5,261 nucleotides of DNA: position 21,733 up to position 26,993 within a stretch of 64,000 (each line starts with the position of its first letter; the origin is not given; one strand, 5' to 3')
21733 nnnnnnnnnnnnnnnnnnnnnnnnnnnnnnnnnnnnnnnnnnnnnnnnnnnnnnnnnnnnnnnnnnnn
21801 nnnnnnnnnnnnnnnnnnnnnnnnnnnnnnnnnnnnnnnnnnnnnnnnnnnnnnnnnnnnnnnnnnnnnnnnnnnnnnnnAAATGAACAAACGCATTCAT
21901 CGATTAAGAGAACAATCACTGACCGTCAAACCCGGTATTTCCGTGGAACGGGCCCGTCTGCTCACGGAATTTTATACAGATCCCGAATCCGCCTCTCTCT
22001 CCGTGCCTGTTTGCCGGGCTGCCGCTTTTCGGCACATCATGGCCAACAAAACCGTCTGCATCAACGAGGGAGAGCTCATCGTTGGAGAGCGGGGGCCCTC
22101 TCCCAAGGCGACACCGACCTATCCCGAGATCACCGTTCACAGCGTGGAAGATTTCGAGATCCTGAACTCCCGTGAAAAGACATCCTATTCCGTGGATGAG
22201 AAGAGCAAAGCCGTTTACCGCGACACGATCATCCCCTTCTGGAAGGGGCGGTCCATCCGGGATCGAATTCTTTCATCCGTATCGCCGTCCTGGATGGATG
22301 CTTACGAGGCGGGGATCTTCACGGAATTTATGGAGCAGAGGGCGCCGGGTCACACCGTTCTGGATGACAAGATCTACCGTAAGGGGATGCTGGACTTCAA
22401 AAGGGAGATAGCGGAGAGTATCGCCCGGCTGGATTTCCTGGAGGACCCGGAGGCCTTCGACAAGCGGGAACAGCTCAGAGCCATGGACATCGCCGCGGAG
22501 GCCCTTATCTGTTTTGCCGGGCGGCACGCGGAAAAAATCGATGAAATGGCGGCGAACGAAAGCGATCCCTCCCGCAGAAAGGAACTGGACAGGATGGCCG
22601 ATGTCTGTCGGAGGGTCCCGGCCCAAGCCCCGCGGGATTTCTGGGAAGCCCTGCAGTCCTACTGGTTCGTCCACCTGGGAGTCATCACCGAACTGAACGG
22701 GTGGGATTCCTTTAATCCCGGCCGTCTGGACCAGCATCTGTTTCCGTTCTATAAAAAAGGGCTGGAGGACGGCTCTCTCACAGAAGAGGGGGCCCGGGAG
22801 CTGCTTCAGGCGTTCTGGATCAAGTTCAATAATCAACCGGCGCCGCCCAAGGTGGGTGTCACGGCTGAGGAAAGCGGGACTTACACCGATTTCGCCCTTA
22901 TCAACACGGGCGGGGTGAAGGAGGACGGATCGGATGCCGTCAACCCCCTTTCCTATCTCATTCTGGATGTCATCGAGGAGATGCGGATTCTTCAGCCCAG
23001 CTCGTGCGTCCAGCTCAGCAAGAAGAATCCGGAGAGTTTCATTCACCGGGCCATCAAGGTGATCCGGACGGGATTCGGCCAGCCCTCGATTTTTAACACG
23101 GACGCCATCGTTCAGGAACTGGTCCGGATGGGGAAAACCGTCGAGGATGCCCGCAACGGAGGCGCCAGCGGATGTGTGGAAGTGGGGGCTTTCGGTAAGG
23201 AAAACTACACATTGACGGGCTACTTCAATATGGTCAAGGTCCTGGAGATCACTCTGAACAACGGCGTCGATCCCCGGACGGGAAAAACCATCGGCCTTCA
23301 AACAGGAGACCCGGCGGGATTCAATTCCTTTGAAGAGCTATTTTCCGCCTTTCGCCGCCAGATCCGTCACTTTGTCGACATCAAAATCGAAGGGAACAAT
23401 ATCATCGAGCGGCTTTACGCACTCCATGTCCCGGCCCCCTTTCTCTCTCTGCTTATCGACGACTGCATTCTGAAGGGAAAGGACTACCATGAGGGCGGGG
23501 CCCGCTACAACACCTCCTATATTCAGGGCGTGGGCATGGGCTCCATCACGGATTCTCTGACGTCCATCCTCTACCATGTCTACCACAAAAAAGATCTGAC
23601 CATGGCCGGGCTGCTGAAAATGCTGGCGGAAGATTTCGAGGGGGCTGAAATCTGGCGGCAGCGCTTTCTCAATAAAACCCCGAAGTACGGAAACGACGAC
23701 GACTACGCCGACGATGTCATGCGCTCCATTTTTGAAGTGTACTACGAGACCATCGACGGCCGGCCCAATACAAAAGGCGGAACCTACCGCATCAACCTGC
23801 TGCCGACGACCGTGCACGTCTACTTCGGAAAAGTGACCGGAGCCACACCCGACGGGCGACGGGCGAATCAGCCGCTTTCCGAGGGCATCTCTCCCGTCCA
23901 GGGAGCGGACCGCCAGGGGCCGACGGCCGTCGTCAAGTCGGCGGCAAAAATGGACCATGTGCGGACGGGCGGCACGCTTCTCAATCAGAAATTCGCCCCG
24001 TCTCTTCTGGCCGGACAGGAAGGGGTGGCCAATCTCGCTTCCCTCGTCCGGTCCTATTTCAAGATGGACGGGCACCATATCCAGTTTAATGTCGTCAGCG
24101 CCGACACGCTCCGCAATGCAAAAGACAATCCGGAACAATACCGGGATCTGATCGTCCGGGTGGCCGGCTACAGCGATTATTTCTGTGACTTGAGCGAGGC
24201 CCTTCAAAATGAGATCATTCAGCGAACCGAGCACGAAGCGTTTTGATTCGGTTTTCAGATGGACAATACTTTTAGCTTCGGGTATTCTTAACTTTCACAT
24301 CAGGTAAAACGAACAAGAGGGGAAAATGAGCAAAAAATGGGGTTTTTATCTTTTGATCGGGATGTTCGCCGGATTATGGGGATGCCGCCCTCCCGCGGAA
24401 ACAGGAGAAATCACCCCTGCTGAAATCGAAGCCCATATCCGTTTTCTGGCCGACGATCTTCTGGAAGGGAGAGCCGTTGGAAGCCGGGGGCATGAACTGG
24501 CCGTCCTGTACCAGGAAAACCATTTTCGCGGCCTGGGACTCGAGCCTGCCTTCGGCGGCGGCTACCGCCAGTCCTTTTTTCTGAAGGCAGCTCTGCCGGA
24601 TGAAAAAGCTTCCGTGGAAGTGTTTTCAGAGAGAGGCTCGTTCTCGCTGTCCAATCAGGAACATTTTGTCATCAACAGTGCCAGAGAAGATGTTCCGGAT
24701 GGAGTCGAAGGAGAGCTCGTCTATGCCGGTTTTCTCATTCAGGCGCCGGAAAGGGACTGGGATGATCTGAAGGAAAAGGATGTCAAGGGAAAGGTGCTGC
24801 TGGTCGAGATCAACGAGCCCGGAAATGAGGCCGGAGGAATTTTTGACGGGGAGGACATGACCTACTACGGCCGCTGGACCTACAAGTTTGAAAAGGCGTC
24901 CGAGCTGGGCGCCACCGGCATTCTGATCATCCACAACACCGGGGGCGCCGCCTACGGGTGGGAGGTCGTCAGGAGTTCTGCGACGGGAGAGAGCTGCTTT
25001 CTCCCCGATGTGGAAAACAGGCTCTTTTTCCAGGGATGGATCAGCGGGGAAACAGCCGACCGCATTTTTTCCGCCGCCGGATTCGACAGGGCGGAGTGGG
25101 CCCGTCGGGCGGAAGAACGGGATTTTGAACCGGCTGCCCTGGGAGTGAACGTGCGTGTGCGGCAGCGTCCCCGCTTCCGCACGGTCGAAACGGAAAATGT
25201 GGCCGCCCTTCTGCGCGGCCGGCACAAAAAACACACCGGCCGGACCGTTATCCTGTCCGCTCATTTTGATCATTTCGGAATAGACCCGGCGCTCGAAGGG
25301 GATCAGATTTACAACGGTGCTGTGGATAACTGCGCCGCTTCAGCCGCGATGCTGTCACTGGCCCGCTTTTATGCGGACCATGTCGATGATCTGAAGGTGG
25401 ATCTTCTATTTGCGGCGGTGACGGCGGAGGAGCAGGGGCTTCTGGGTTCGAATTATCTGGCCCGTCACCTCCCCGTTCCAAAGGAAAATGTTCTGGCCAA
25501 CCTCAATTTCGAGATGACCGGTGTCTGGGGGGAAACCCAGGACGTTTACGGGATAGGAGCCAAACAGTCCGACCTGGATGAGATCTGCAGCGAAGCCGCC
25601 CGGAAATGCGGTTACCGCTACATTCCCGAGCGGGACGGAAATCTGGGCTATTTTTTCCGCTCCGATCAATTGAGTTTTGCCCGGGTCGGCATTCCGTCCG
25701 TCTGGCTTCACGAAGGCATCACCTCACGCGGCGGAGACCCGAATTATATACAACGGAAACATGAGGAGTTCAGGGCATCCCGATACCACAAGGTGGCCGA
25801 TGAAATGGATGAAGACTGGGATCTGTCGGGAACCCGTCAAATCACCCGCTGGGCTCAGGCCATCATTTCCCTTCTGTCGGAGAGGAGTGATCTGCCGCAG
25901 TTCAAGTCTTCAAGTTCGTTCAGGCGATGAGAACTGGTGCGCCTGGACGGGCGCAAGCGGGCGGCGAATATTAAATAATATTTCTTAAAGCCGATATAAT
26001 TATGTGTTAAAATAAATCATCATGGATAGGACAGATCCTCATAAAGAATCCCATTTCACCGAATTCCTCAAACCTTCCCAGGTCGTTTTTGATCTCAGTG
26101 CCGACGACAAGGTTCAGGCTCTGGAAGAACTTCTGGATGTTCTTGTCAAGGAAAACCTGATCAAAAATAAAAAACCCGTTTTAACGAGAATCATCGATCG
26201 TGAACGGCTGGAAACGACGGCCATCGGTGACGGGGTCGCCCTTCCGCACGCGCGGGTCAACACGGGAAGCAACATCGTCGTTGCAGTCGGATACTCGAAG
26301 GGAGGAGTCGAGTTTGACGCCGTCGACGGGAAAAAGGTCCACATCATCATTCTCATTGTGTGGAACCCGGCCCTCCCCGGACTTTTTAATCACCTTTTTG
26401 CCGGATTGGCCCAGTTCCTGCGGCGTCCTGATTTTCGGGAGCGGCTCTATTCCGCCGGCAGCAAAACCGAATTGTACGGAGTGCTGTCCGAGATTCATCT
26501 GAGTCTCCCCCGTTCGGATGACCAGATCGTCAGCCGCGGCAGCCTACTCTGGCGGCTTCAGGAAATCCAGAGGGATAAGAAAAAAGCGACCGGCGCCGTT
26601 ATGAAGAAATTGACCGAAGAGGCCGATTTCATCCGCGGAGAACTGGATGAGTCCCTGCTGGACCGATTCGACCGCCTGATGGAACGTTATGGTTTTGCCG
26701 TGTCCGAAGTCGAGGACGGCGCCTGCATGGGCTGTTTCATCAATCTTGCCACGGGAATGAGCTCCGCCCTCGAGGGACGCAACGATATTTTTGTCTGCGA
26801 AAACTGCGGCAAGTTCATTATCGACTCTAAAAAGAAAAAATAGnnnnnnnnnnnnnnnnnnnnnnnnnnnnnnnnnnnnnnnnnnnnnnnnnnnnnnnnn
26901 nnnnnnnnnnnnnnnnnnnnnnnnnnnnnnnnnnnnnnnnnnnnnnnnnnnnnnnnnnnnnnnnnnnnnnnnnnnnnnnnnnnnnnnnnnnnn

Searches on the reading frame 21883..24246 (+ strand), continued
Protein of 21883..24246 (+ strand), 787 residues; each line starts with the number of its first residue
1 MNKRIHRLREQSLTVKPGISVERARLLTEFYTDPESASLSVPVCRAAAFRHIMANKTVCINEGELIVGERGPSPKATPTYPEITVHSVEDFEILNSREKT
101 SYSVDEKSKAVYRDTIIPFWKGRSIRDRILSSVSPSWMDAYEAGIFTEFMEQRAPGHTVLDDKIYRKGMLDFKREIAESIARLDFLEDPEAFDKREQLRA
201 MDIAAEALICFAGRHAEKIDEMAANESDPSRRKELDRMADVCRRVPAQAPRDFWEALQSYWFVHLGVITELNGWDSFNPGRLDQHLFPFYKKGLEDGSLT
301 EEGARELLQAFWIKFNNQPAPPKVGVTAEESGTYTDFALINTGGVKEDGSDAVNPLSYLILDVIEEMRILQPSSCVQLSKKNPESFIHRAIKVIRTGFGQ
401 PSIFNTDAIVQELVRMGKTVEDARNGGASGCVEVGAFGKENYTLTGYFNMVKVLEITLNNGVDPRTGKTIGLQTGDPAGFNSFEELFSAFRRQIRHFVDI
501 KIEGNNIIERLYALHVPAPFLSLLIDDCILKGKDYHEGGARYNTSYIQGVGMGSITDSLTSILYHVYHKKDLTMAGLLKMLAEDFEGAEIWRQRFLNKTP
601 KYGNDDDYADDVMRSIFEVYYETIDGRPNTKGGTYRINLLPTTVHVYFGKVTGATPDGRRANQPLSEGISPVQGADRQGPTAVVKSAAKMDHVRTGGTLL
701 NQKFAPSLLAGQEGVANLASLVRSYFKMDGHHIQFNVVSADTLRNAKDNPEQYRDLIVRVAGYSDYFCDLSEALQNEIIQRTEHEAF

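Call 39: find_encoding_contigs(protein=P0210, flank=10000, max_places=1)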
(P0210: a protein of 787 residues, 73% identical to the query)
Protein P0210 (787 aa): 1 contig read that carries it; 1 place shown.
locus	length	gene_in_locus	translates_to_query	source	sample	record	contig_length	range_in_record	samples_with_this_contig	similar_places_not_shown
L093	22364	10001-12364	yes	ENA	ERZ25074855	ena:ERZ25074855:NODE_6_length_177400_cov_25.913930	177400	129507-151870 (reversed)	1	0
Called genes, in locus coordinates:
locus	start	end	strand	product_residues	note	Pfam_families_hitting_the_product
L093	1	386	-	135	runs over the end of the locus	PF01643:Acyl-ACP_TE, PF13279:4HBT_2, PF03061:4HBT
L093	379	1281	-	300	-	PF00892:EamA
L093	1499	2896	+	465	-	PF05496:RuvB_N (weak), PF13177:DNA_pol3_delta2, PF00004:AAA, PF07724:AAA_2 (weak), PF07728:AAA_5 (weak), PF13401:AAA_22 (weak), PF22608:DNAX_ATPase_lid, PF12169:DNA_pol3_gamma3, +1 more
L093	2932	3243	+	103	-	PF02575:YbaB_DNA_bd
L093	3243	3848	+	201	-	PF00633:HHH (faint), PF21176:RecR_HhH, PF01751:Toprim, PF13662:Toprim_4, PF21175:RecR_C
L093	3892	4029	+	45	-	-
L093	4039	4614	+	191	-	PF01558:POR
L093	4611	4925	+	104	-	PF12797:Fer4_2 (faint), PF00037:Fer4 (faint), PF14697:Fer4_21, PF12838:Fer4_7 (weak), PF12837:Fer4_6 (weak), PF13237:Fer4_10 (weak)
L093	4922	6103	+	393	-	PF01855:POR_N, PF02780:Transketolase_C, PF17147:PFOR_II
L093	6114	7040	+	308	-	PF02775:TPP_enzyme_C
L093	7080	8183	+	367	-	PF02746:MR_MLE_N, PF13378:MR_MLE_C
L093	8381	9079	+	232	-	PF00392:GntR, PF07729:FCD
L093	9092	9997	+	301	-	PF13353:Fer4_12, PF12837:Fer4_6 (faint), PF13237:Fer4_10 (weak), PF00037:Fer4 (faint), PF12838:Fer4_7 (weak), PF04055:Radical_SAM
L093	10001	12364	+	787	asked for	PF02901:PFL-like, PF01228:Gly_radical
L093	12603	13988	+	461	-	PF05195:AMP_N, PF00557:Peptidase_M24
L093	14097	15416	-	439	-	PF00675:Peptidase_M16 (weak), PF05193:Peptidase_M16_C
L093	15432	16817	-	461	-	PF00675:Peptidase_M16, PF05193:Peptidase_M16_C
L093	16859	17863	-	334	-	PF07885:Ion_trans_2, PF22614:Slo-like_RCK (faint), PF02254:TrkA_N, PF02080:TrkA_C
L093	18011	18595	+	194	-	PF01980:TrmO_N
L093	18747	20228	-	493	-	PF02812:ELFV_dehydrog_N, PF00208:ELFV_dehydrog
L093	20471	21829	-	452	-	PF00072:Response_reg, PF00158:Sigma54_activat, PF14532:Sigma54_activ_2, PF07728:AAA_5 (weak), PF25601:AAA_lid_14, PF02954:HTH_8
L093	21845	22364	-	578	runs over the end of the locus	PF00512:HisKA, PF02518:HATPase_c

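Call 81: find_encoding_contigs(protein=P0236, flank=10000, max_places=1)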
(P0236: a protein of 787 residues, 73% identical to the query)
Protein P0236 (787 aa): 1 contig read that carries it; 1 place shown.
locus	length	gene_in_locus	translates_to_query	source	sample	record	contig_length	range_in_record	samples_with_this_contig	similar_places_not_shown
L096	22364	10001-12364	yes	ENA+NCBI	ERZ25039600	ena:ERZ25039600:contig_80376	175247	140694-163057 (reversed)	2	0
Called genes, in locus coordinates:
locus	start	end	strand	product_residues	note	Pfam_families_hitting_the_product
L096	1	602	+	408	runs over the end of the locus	PF04389:Peptidase_M28, PF01546:Peptidase_M20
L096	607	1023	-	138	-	PF00472:RF-1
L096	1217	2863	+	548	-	PF00246:Peptidase_M14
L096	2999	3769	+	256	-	PF03741:TerC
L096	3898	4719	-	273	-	PF00359:PTS_EIIA_2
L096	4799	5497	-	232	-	PF00392:GntR, PF07729:FCD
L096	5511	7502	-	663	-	PF00474:SSF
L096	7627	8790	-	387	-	PF01263:Aldose_epim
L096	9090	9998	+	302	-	PF13353:Fer4_12, PF00037:Fer4 (faint), PF12837:Fer4_6 (faint), PF13484:Fer4_16 (faint), PF04055:Radical_SAM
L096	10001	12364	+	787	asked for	PF02901:PFL-like, PF01228:Gly_radical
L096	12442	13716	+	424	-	PF00465:Fe-ADH, PF25137:ADH_Fe_C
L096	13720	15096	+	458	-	PF09861:Lar_N, PF21113:LarA_C (faint)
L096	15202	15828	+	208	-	PF19823:DUF6305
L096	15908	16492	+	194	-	-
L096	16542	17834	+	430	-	-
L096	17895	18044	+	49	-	-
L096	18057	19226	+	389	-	-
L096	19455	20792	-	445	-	PF00209:SNF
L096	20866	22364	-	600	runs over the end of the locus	PF02730:AFOR_N, PF01314:AFOR_C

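Call 82: find_encoding_contigs(protein=P0179, flank=10000, max_places=1)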
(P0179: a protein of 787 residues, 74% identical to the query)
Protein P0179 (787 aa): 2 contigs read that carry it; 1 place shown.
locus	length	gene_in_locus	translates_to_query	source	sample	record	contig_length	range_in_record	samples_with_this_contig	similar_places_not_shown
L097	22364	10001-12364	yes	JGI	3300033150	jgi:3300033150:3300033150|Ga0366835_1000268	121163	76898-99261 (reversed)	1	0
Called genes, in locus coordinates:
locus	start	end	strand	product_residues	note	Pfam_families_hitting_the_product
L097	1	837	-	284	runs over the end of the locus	PF00892:EamA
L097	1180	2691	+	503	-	PF05496:RuvB_N (faint), PF04851:ResIII (faint), PF13177:DNA_pol3_delta2, PF00004:AAA, PF07728:AAA_5 (weak), PF13401:AAA_22 (weak), PF22608:DNAX_ATPase_lid, PF12169:DNA_pol3_gamma3, +1 more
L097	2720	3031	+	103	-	PF02575:YbaB_DNA_bd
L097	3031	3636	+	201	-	PF21176:RecR_HhH, PF01751:Toprim, PF13662:Toprim_4, PF21175:RecR_C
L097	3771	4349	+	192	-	PF01558:POR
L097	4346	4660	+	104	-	PF13187:Fer4_9 (faint), PF12797:Fer4_2 (faint), PF12837:Fer4_6 (faint), PF14697:Fer4_21, PF12838:Fer4_7, PF13237:Fer4_10 (weak), PF00037:Fer4 (weak)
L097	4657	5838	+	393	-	PF01855:POR_N, PF17147:PFOR_II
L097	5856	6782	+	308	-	PF02775:TPP_enzyme_C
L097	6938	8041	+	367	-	PF02746:MR_MLE_N, PF13378:MR_MLE_C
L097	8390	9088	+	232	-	PF00392:GntR, PF07729:FCD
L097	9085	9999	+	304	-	PF13353:Fer4_12, PF12837:Fer4_6 (faint), PF00037:Fer4 (faint), PF04055:Radical_SAM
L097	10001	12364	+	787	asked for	PF02901:PFL-like, PF01228:Gly_radical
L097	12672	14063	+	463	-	PF05195:AMP_N, PF00557:Peptidase_M24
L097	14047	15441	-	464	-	PF05193:Peptidase_M16_C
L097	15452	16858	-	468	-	PF00675:Peptidase_M16, PF05193:Peptidase_M16_C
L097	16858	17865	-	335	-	PF07885:Ion_trans_2, PF02254:TrkA_N, PF02080:TrkA_C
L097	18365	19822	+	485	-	PF00072:Response_reg, PF00158:Sigma54_activat, PF14532:Sigma54_activ_2, PF07724:AAA_2 (weak), PF00004:AAA (weak), PF07728:AAA_5, PF25601:AAA_lid_14, PF02954:HTH_8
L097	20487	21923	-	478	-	PF00361:Proton_antipo_M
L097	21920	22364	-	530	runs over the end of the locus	PF00361:Proton_antipo_M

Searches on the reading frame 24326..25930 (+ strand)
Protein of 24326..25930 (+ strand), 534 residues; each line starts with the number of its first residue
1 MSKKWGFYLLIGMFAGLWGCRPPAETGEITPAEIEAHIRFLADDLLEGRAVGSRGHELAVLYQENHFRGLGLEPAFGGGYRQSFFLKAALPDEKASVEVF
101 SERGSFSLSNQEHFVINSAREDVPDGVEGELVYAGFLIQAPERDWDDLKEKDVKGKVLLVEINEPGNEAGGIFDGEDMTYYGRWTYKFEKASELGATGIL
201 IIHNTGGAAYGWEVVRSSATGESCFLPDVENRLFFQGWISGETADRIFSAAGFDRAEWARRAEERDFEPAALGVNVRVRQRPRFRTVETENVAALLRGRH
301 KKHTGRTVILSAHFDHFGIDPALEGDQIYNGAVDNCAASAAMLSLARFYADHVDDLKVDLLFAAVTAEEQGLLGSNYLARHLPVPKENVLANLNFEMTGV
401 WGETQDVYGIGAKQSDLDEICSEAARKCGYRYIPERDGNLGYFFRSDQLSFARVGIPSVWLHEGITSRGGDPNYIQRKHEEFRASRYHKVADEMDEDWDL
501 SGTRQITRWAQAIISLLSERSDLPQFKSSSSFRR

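Call 3: search_protein_families(library=pfam, proteins=[window:24326-25930:+])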
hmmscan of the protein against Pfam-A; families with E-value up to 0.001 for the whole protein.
window:24326-25930:+ (534 aa): 2 families
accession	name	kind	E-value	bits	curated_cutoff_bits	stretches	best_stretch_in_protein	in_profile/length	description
PF04389.22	Peptidase_M28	-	1e-34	120.4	21.3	1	291-501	1-182/193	Peptidase family M28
PF02225.27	PA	-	0.00049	20.6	23.9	1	127-207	1-62/95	PA domain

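Call 4: search_protein_families(library=ncbifam, proteins=[window:24326-25930:+])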
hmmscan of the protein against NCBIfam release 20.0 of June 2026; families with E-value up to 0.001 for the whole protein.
window:24326-25930:+ (534 aa): 1 family
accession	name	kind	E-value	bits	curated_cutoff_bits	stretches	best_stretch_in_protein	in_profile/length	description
NF045908.1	AminopepLapALeg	equivalog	4.7e-07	29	600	1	307-407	206-298/396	aminopeptidase LapA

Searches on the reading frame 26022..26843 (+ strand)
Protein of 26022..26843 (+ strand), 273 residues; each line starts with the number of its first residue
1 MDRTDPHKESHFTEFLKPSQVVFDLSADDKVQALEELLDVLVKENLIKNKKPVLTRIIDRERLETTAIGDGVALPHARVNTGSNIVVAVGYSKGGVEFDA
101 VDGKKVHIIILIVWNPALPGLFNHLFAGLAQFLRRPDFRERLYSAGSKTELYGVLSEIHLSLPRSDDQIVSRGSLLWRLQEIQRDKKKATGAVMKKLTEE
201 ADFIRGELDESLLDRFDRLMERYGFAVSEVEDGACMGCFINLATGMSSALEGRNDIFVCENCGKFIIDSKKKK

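Call 3: search_protein_families(library=pfam, proteins=[window:26022-26843:+])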
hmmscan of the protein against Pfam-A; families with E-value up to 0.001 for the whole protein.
window:26022-26843:+ (273 aa): 2 families
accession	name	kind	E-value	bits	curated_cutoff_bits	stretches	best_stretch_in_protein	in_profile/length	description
PF00359.27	PTS_EIIA_2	-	3.5e-27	95.6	27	1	14-157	1-143/144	Phosphoenolpyruvate-dependent sugar phosphotransferase system, EIIA 2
PF02591.20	Zn_ribbon_9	-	1.6e-06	28.6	29.1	1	234-265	1-32/33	C4-type zinc ribbon domain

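Call 4: search_protein_families(library=ncbifam, proteins=[window:26022-26843:+])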
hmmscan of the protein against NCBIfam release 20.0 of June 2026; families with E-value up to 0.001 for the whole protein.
window:26022-26843:+ (273 aa): 7 families
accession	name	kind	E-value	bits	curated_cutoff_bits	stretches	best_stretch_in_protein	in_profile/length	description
TIGR00848.1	fruA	subfamily_domain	1.9e-19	69.9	103.5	1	16-141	2-128/129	fructose PTS transporter subunit IIA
TIGR01419.1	nitro_reg_IIA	equivalog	1.8e-17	63.5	138.7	1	12-157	2-145/145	PTS IIA-like nitrogen regulatory protein PtsN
NF007389.0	PRK09913.1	equivalog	3e-13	50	151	1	19-156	7-143/148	PTS fructose transporter subunit IIA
NF008145.0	PRK10896.1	equivalog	2.3e-11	43.7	221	1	27-158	25-156/161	PTS IIA-like nitrogen regulatory protein PtsN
NF007293.0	PRK09765.1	equivalog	3.8e-11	42.2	763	1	16-159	8-153/639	PTS 2-O-a-mannosyl-D-glycerate transporter subunit IIABC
NF011663.0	PRK15083.1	subfamily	1.3e-05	23.4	589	1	15-102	496-584/639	PTS mannitol transporter subunit IICBA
NF008319.0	PRK11109.1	equivalog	3.5e-05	23.3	302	1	20-155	8-139/376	fused PTS fructose transporter subunit IIA/HPr protein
